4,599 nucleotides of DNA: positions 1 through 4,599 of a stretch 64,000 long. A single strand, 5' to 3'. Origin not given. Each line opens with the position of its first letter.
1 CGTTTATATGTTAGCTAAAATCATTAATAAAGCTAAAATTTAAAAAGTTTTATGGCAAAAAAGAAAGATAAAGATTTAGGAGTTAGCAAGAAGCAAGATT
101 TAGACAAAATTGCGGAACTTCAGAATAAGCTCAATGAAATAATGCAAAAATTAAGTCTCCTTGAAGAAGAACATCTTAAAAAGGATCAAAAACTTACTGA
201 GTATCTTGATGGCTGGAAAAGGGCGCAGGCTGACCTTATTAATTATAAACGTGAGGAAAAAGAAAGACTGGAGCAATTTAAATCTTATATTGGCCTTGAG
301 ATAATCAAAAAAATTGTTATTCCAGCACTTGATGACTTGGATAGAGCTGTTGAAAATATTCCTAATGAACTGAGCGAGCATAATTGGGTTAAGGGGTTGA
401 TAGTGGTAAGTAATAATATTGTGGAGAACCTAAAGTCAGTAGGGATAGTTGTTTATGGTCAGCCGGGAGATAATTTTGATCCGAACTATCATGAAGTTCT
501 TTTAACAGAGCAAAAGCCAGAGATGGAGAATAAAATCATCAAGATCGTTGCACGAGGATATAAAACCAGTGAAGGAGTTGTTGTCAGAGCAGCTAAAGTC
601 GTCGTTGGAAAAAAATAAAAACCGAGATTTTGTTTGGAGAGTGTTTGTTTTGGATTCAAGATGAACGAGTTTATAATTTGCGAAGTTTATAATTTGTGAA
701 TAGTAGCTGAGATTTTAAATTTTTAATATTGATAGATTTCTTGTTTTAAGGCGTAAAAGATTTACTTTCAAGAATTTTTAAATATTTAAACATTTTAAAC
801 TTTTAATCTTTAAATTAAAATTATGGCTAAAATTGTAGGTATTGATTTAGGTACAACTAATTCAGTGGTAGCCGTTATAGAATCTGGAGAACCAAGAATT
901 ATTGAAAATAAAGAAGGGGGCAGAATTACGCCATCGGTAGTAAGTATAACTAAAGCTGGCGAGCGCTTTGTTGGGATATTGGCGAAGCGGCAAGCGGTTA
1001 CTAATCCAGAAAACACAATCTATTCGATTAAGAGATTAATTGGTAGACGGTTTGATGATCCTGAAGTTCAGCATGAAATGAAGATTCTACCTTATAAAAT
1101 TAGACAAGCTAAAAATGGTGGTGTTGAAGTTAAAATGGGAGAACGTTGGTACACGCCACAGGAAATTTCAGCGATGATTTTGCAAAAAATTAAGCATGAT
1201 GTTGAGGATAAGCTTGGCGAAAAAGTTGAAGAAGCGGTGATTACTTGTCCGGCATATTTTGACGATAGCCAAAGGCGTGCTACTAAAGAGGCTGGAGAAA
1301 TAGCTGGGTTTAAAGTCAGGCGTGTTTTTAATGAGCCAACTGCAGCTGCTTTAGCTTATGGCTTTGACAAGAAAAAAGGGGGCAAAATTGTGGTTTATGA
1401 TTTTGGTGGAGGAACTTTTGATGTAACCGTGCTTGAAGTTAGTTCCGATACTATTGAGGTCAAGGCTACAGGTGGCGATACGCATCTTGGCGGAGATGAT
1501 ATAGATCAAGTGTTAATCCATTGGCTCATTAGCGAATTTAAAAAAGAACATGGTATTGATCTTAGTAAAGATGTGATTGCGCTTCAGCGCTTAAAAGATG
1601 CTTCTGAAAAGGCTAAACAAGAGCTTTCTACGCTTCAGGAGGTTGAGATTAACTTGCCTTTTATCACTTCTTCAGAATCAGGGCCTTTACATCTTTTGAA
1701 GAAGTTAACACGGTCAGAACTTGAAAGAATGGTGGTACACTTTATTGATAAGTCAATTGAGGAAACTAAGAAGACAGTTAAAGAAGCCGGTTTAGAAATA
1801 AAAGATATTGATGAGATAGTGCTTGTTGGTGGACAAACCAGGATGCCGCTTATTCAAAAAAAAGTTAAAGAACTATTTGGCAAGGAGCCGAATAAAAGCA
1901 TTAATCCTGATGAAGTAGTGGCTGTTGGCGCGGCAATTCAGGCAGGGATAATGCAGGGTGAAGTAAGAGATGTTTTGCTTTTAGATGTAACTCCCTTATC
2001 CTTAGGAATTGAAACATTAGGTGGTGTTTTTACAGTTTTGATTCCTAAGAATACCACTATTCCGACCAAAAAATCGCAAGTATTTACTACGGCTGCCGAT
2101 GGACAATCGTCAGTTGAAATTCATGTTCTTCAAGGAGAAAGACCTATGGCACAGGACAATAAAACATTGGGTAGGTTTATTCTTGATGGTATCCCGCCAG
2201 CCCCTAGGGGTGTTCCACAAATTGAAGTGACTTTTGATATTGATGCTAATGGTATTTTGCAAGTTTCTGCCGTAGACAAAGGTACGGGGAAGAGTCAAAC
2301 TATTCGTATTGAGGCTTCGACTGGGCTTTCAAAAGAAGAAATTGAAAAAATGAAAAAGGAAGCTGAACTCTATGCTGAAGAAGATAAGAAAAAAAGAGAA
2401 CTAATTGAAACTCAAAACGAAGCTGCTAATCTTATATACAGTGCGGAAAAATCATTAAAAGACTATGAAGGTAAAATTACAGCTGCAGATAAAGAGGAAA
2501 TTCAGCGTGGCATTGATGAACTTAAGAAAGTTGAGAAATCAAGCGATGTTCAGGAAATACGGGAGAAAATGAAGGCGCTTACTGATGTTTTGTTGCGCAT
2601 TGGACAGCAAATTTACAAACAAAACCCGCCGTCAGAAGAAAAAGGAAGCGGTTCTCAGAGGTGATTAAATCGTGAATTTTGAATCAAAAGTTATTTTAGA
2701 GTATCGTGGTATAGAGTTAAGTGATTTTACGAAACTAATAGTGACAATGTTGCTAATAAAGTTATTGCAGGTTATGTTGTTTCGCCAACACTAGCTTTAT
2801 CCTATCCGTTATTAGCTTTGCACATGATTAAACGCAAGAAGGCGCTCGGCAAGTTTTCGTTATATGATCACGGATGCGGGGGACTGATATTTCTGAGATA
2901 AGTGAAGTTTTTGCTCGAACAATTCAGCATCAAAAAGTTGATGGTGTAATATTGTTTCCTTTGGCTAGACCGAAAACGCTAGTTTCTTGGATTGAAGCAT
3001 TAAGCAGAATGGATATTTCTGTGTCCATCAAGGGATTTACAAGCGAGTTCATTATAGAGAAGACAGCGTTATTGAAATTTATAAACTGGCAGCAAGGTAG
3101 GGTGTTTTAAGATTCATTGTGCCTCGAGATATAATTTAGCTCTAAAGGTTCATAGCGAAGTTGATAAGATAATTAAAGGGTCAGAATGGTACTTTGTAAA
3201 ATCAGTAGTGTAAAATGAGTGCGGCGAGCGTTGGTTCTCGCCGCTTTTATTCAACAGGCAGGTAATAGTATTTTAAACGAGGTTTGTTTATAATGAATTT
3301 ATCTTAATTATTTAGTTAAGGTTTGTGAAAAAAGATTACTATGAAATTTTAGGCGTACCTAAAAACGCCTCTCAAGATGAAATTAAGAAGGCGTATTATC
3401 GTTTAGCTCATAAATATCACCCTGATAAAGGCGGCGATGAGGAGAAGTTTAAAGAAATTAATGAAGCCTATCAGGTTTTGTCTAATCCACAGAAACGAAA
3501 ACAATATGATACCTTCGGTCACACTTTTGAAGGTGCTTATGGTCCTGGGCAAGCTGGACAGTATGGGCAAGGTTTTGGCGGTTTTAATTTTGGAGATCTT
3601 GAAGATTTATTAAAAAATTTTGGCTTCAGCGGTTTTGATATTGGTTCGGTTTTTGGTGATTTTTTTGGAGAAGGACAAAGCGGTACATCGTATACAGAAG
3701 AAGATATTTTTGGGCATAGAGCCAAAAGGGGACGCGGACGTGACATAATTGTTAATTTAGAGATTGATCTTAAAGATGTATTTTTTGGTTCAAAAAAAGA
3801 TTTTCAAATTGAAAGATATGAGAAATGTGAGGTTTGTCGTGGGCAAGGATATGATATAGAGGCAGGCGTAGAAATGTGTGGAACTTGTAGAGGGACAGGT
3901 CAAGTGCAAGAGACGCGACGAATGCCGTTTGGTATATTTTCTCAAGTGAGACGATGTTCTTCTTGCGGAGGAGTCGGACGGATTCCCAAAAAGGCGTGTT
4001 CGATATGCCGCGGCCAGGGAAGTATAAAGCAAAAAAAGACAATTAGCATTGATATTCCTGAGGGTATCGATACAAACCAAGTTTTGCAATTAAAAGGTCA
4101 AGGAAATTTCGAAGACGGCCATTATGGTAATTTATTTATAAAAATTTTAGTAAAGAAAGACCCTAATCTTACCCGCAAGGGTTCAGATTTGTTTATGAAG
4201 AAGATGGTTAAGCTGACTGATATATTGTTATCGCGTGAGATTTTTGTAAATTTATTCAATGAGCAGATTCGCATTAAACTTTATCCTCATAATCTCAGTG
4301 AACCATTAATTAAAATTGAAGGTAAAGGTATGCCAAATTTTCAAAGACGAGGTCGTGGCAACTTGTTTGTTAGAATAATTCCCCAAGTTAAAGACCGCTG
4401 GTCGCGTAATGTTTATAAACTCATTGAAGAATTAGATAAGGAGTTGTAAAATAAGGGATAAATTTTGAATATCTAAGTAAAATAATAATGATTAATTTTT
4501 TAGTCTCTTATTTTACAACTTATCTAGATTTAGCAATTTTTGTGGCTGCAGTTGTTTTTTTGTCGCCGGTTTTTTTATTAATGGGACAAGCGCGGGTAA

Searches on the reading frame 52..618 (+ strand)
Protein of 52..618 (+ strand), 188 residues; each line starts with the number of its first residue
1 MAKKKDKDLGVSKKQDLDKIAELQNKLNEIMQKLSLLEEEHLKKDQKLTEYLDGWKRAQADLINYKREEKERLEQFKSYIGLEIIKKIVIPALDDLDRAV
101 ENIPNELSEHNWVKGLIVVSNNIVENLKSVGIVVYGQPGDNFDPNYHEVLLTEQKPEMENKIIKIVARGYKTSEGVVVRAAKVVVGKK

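Call 62: search_protein_families(library=pfam, proteins=[window:52-618:+], max_evalue=0.00001)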
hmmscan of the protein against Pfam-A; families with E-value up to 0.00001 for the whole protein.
window:52-618:+ (188 aa): 1 family
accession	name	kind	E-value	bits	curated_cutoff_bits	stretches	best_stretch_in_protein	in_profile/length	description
PF01025.24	GrpE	-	7.2e-28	97.8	25.8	1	25-187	4-165/165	GrpE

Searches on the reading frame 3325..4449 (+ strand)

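Call 62: search_protein_families(library=pfam, proteins=[window:3325-4449:+], max_evalue=0.00001)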
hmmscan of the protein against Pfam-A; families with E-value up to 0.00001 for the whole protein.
window:3325-4449:+ (374 aa): 3 families
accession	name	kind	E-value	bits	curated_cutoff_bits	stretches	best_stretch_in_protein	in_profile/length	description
PF01556.23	DnaJ_C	-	5.3e-30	104.9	26.6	1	143-351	3-147/152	DnaJ C terminal domain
PF00226.36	DnaJ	-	3.7e-27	94.7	27.8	1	4-62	1-63/63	DnaJ domain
PF00684.25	DnaJ_CXXCXGXG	-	8.4e-13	48.8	32.7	1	168-232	1-65/65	DnaJ central domain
